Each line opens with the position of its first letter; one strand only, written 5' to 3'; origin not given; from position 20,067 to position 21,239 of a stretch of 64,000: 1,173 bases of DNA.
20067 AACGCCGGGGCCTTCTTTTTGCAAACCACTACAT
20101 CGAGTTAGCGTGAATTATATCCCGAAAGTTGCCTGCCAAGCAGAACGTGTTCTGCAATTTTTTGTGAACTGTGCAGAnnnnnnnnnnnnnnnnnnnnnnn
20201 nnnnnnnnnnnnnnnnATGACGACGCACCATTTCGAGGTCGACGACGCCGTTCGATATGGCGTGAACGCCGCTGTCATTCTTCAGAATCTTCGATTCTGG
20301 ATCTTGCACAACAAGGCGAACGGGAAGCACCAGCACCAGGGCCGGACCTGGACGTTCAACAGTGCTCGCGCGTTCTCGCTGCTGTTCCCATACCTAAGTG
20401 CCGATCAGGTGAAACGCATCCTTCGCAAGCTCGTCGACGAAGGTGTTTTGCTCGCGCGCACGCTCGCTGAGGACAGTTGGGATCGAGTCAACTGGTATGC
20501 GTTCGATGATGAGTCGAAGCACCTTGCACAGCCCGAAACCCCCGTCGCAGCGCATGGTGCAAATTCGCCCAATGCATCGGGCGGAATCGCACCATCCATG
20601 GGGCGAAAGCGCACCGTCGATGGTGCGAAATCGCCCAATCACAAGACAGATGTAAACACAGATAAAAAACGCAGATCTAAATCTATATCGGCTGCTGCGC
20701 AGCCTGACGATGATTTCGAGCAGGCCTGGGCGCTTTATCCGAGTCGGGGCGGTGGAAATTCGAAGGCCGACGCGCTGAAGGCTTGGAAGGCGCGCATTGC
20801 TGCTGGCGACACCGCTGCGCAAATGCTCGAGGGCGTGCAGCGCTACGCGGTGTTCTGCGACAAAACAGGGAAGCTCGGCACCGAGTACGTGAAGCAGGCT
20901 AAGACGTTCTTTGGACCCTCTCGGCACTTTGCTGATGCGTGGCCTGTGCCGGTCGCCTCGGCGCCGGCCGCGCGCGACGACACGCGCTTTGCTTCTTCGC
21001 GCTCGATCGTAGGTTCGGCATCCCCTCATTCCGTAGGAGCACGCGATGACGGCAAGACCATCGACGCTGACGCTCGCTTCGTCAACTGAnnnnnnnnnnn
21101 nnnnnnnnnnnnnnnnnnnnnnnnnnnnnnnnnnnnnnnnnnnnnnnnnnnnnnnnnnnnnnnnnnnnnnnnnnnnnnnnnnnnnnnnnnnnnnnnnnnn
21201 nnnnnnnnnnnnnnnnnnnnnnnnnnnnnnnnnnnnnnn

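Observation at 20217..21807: Second, lambda-type O/P replication module with in-gene ori iterons: dual replication systems on one element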

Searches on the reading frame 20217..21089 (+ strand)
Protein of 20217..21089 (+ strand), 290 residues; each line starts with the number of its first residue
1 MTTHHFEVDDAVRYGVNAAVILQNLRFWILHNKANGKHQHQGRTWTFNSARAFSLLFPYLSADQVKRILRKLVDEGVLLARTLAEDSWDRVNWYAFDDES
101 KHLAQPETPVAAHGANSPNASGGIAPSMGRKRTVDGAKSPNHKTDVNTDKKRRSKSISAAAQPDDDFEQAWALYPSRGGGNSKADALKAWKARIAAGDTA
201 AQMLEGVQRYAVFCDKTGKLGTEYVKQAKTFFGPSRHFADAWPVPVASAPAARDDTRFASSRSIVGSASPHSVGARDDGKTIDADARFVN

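Call 3: search_protein_families(library=pfam, proteins=[window:20217-21089:+], max_evalue=1)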
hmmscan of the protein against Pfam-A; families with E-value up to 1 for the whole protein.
window:20217-21089:+ (290 aa): 1 family
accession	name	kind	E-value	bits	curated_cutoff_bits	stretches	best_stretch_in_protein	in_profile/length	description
PF05787.19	PhoX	-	0.0021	17.7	24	1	51-202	260-415/515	Alkaline phosphatase PhoX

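Call 4: search_protein_families(library=phrogs, proteins=[window:20217-21089:+], max_evalue=0.01)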
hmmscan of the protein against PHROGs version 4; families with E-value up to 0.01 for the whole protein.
window:20217-21089:+ (290 aa): 16 families
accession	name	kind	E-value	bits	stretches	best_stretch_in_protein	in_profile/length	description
phrog_270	-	DNA, RNA and nucleotide metabolism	8.6e-42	144.9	1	16-257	42-266/383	replication initiation protein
phrog_26426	-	DNA, RNA and nucleotide metabolism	5.9e-33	115.5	1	134-261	112-241/272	replication protein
phrog_11233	-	DNA, RNA and nucleotide metabolism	4.2e-30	106.2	1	1-168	1-162/297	replication initiation protein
phrog_1701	-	DNA, RNA and nucleotide metabolism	3.4e-27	97.1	1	142-253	191-305/323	DnaD-like helicase loader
phrog_18526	-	unknown function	4.1e-25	89.6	1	159-250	46-136/157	-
phrog_3729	-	DNA, RNA and nucleotide metabolism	3e-24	86.9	1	157-250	243-335/356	replication initiation protein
phrog_23060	-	unknown function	1.9e-18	67.8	1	203-254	1-52/76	-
phrog_9327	-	DNA, RNA and nucleotide metabolism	2.8e-14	54.4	1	137-256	144-256/276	primosomal protein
phrog_6493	-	DNA, RNA and nucleotide metabolism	2.8e-12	47.5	1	15-100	23-104/261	DnaD-like helicase loader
phrog_428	-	DNA, RNA and nucleotide metabolism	6.4e-08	33.2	1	17-197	104-267/455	replication initiation protein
phrog_16304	-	unknown function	3.3e-07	31.5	1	140-235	117-209/244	-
phrog_678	-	DNA, RNA and nucleotide metabolism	1.5e-05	25.8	1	19-171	76-228/346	replication initiation O-like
phrog_16167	-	DNA, RNA and nucleotide metabolism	5.4e-05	24.1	1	105-233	122-258/315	replication initiation protein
phrog_30562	-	unknown function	0.00033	21.9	1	34-99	40-104/105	-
phrog_9474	-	DNA, RNA and nucleotide metabolism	0.003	18.1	1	141-209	153-218/288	replication initiation protein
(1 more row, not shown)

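Call 8: search_solved_structures(query=window:20217-21089:+, max_evalue=10, show_alignments=3)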
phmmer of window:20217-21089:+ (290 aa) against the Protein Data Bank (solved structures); distinct sequences matched with E-value up to 10: 0.

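Call 16: find_homologous_proteins(query=window:20217-21089:+)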
Query window:20217-21089:+ (290 aa): 126 proteins with E <= 0.001 among 2337 candidates; the best 120 are listed.
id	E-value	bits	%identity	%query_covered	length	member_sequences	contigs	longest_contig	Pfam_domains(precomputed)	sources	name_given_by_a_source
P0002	1.9e-192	656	100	100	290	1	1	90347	-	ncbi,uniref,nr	ncbi:hypothetical protein [Pararobbsia silviterrae]|uniref:Replication protein n=1 Tax=Pararobbsia s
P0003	3.5e-59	219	60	58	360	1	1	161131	-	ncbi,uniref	ncbi:hypothetical protein [Paraburkholderia sp. JHI869]|uniref:hypothetical protein n=1 Tax=Paraburk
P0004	2.3e-58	216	61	54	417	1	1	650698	-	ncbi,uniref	ncbi:hypothetical protein AB4Y45_27825 [Paraburkholderia sp. EG287A]|uniref:hypothetical protein n=1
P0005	7.0e-58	214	56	60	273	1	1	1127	-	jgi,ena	-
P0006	2.5e-56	209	58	56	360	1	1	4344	-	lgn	-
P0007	1.4e-54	203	59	57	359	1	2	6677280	-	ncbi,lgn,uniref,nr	ncbi:hypothetical protein [Paraburkholderia kururiensis]|uniref:Uncharacterized protein n=1 Tax=Para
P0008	2.8e-53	199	60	52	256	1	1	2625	-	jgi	jgi:hypothetical protein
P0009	3.5e-52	196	62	47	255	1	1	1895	-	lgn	-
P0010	1.6e-50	190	56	56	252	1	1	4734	-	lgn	-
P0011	5.0e-50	188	38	98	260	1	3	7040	-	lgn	-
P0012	3.5e-47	179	42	82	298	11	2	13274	-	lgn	-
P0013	1.3e-45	174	40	82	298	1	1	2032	-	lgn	-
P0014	1.5e-45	174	41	82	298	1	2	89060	-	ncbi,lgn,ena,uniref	ncbi:hypothetical protein ACFMPF_20920 [Citrobacter sp. S5]|uniref:hypothetical protein n=1 Tax=Citr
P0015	1.6e-45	174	41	82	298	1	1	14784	-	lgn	-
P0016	2.0e-45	173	41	82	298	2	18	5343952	-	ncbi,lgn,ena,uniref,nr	ncbi:hypothetical protein [Citrobacter freundii]|uniref:hypothetical protein n=1 Tax=Citrobacter fre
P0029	4.0e-32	130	72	29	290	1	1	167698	-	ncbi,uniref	ncbi:hypothetical protein [Paraburkholderia graminis]|uniref:hypothetical protein n=1 Tax=Paraburkho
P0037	2.6e-29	121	63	31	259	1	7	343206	PF13730.13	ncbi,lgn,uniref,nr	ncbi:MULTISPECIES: helix-turn-helix domain-containing protein [Burkholderia]|uniref:Helix-turn-helix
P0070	7.3e-26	109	54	34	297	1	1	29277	PF04492.20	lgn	-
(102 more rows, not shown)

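Call 29: find_encoding_contigs(protein=P0003, flank=4000, max_places=2)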
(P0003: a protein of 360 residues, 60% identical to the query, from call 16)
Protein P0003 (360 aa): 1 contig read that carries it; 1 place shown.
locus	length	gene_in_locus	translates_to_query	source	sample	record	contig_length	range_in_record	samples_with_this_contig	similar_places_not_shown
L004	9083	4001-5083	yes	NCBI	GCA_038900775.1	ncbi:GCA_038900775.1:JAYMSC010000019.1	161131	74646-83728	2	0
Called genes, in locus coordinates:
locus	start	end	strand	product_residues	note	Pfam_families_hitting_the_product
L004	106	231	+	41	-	-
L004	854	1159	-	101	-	PF13384:HTH_23 (weak), PF12728:HTH_17 (weak)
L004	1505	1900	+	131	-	-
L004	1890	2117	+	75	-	-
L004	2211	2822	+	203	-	-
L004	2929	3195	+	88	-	PF05930:Phage_AlpA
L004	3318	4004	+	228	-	PF09669:Phage_pRha (weak), PF03374:ANT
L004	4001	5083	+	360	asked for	-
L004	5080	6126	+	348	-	PF00589:Phage_integrase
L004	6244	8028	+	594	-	PF12708:Pect-lyase_RHGA_epim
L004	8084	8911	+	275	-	-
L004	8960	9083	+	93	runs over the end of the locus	-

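Call 30: find_encoding_contigs(protein=P0004, flank=4000, max_places=2)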
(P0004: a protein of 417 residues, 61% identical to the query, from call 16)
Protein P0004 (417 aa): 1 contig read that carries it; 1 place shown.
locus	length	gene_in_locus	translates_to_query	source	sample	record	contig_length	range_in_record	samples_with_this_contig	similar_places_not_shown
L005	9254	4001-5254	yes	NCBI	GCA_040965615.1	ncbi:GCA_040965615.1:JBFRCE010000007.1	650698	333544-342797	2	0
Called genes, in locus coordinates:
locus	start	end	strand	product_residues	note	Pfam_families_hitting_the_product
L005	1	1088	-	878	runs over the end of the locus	PF01624:MutS_I, PF05188:MutS_II, PF05192:MutS_III, PF05190:MutS_IV, PF00488:MutS_V, PF27441:MutS_C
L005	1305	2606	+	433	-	PF13356:Arm-DNA-bind_3, PF00589:Phage_integrase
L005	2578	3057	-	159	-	PF05930:Phage_AlpA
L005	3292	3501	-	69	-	-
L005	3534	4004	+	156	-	-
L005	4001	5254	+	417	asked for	-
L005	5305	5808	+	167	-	-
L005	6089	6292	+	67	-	-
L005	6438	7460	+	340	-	PF02498:Bro-N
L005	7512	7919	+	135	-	-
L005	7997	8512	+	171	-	-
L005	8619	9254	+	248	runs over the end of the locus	-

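Call 31: find_encoding_contigs(protein=P0007, flank=4000, max_places=2)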
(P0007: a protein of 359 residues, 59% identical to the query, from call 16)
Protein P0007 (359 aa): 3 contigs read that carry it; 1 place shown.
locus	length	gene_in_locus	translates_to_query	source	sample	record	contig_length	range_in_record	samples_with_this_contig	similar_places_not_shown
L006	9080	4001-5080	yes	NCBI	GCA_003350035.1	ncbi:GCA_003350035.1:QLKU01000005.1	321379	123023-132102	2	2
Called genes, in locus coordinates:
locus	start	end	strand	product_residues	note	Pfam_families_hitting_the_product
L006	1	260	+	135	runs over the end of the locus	PF02661:Fic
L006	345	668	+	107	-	-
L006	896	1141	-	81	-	PF03869:Arc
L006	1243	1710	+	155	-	-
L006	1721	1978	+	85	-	-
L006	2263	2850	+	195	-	-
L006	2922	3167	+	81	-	-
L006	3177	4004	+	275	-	PF09669:Phage_pRha, PF03374:ANT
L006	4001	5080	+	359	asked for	-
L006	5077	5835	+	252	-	-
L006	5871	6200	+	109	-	-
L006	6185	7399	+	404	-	PF13884:Peptidase_S74 (weak)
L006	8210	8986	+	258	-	PF00596:Aldolase_II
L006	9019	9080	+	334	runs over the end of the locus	PF02558:ApbA, PF08546:ApbA_C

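Call 43: find_encoding_contigs(protein=P0011, flank=3500, max_places=1)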
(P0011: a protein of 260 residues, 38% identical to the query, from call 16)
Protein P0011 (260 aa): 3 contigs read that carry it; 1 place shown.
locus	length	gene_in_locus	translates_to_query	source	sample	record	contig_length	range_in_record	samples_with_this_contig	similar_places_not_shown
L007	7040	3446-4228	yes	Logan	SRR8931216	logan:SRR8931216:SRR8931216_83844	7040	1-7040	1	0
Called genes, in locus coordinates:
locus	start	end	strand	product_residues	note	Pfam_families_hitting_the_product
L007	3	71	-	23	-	?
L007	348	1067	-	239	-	-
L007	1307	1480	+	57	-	-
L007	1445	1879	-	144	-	PF13560:HTH_31, PF01381:HTH_3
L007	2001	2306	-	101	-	-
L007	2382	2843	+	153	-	-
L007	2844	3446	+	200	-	PF05766:NinG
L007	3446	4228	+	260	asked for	-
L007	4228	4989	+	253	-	-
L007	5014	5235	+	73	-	-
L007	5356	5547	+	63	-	-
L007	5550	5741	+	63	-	-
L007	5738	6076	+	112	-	PF11753:DUF3310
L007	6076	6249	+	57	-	-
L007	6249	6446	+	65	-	-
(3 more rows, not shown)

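Call 44: find_encoding_contigs(protein=P0016, flank=3500, max_places=1)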
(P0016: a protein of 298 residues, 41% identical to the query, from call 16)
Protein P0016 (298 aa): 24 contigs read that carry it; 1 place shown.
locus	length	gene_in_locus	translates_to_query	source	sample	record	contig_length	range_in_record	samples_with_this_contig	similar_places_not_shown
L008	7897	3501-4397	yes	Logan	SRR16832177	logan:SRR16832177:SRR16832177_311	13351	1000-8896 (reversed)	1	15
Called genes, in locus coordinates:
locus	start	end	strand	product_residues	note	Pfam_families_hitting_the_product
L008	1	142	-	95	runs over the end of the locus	-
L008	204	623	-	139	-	-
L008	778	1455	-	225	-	PF01381:HTH_3, PF00717:Peptidase_S24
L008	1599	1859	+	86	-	PF15943:YdaS_toxin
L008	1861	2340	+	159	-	-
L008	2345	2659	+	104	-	-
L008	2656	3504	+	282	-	PF03374:ANT (faint), PF04383:KilA-N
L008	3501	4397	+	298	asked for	-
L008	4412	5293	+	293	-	PF01695:IstB_IS21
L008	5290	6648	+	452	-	PF03796:DnaB_C, PF06745:ATPase (faint)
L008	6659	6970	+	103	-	-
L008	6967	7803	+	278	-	PF03589:Antiterm, PF00684:DnaJ_CXXCXGXG (faint), PF03589:Antiterm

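Call 45: find_encoding_contigs(protein=P0029, flank=3500, max_places=1)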
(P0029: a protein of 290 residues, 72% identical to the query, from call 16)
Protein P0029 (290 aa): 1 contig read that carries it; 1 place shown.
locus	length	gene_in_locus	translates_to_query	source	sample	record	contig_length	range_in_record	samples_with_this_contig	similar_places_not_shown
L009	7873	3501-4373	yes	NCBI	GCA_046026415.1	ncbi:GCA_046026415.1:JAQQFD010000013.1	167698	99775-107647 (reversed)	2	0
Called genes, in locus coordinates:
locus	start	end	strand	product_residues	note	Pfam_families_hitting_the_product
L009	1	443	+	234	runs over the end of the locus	PF00392:GntR, PF07729:FCD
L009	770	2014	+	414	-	PF13356:Arm-DNA-bind_3, PF00589:Phage_integrase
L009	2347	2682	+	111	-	-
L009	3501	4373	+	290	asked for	-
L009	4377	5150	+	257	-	-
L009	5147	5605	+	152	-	-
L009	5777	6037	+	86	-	-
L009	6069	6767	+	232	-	-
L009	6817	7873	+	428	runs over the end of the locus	PF04860:Phage_portal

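Call 46: find_encoding_contigs(protein=P0037, flank=3500, max_places=1)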
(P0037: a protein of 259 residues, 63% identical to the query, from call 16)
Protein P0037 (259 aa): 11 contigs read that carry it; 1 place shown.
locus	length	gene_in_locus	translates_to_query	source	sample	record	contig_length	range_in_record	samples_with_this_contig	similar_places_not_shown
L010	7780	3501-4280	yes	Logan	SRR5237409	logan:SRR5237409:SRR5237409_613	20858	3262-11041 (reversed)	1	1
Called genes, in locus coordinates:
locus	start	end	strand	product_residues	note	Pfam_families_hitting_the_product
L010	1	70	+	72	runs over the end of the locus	-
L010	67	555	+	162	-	-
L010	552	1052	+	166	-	PF16786:RecA_dep_nuc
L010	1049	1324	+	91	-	-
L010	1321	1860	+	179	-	-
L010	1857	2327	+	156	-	-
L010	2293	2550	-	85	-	-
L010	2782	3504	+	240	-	PF08346:AntA, PF03374:ANT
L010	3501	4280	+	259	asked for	PF13730:HTH_36 (faint)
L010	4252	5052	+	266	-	PF01695:IstB_IS21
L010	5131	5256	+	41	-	-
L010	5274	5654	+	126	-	-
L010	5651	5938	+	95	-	-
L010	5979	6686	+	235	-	-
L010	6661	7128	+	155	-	PF25708:Phage_T7_Gp5_9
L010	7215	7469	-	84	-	-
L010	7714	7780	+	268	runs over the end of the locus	PF03592:Terminase_2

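Call 65: predict_structure(alignment_id=A3)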
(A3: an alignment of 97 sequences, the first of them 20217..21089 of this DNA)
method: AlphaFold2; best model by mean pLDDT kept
length: 290 residues; sequences in the alignment: 97
mean_pLDDT: 79.5   pTM: 0.45
mean pLDDT of the five models: 79.5, 78.9, 78.8, 78.7, 78.4
residues with pLDDT >= 90: 170; 70-90: 16; 50-70: 64; < 50: 40
segments of 3 or more residues with pLDDT < 50: 111-117, 122-126, 138-140, 142-148, 150-152, 265-268
pLDDT, mean of each block of 10 residues (from residue 1): 83 97 96 95 93 94 97 98 75 94 76 47 48 48 48 50 84 97 97 96 98 97 97 98 87 59 50 52 54
secondary structure, 60 per line:
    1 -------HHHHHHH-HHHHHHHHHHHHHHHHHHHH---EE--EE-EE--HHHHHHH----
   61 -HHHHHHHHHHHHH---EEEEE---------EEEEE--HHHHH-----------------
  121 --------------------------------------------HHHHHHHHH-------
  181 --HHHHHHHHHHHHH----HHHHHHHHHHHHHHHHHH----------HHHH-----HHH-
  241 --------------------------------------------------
elements in order: H8-14 H16-35 H50-56 H62-74 E78-82 E92-96 H99-103 H165-173 H183-195 H200-217 H228-231

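Call 68: fold_search(model_id=the predicted structure, library=pdb)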
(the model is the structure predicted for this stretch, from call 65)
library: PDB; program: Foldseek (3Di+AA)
matches with E <= 10: 843; with E <= 0.001: 0
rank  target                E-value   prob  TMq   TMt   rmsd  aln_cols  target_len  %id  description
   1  4pql_B                1.5e-02  1.00  0.26  0.53   3.6       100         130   10  N-Terminal domain of DNA binding protein (released 2014-06-11)
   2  4pql_A                3.5e-02  1.00  0.26  0.53   3.6       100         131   10  N-Terminal domain of DNA binding protein (released 2014-06-11)
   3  4pt7_B                5.5e-02  1.00  0.26  0.52   3.6       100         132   12  Structure of initiator (released 2014-06-25)
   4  4lmy_A                5.5e-02  0.91  0.15  0.27  10.7        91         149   19  Structure of GAS PerR-Zn-Zn (released 2014-04-02)
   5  4lmy_B                5.9e-02  0.87  0.16  0.27  11.7        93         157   19  Structure of GAS PerR-Zn-Zn (released 2014-04-02)
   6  1ucr_B                6.2e-02  0.96  0.16  0.53   8.9        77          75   21  Three-dimensional crystal structure of dissimilatory sulfite reductase D (DsrD) (released 2003-10-14)
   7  5k5q_C                8.9e-02  0.97  0.17  0.45   4.7        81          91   20  Structure of AspA-DNA complex: novel centromere bindng protein-centromere complex (released 2016-06-01)
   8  4i7h_B                8.9e-02  0.87  0.16  0.28  10.7        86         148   21  Structural basis for peroxide sensing and gene regulation by PerR from Streptococcus pyogenes (released 2013-05-08)
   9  5kbj_A                9.4e-02  0.99  0.26  0.52   3.5       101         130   10  Structure of Rep-DNA complex (released 2016-06-29)
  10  4em0                  1.0e-01  0.77  0.16  0.29   8.5       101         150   15  staphylococcus aureus MarR in complex with salicylate and kanamycin (released 2013-04-17)
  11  1wq2_A                1.1e-01  0.98  0.17  0.62   3.0        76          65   18  Neutron Crystal Structure Of Dissimilatory Sulfite Reductase D (DsrD) (released 2005-09-19)
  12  6dk4_A                1.1e-01  0.80  0.16  0.29   6.4        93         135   13  Crystal structure of Campylobacter jejuni peroxide stress regulator (released 2018-06-13)
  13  6o8k                  1.2e-01  0.85  0.18  0.46   7.0        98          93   12  Crystal Structure of apo and reduced Sulfide-responsive transcriptional repressor (SqrR) from Rhodobacter capsulatus. (released 2020-04-01)
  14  1f4k_A                1.3e-01  0.87  0.19  0.40   5.0        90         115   16  CRYSTAL STRUCTURE OF THE REPLICATION TERMINATOR PROTEIN/B-SITE DNA COMPLEX (released 2001-06-08)
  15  6i72_A                1.3e-01  0.82  0.20  0.17   6.3       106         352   21  Structure of Fragaria ananassa O-methyltransferase in complex with S-adenosylhomocysteine and caffeic acid (released 2019-11-27)
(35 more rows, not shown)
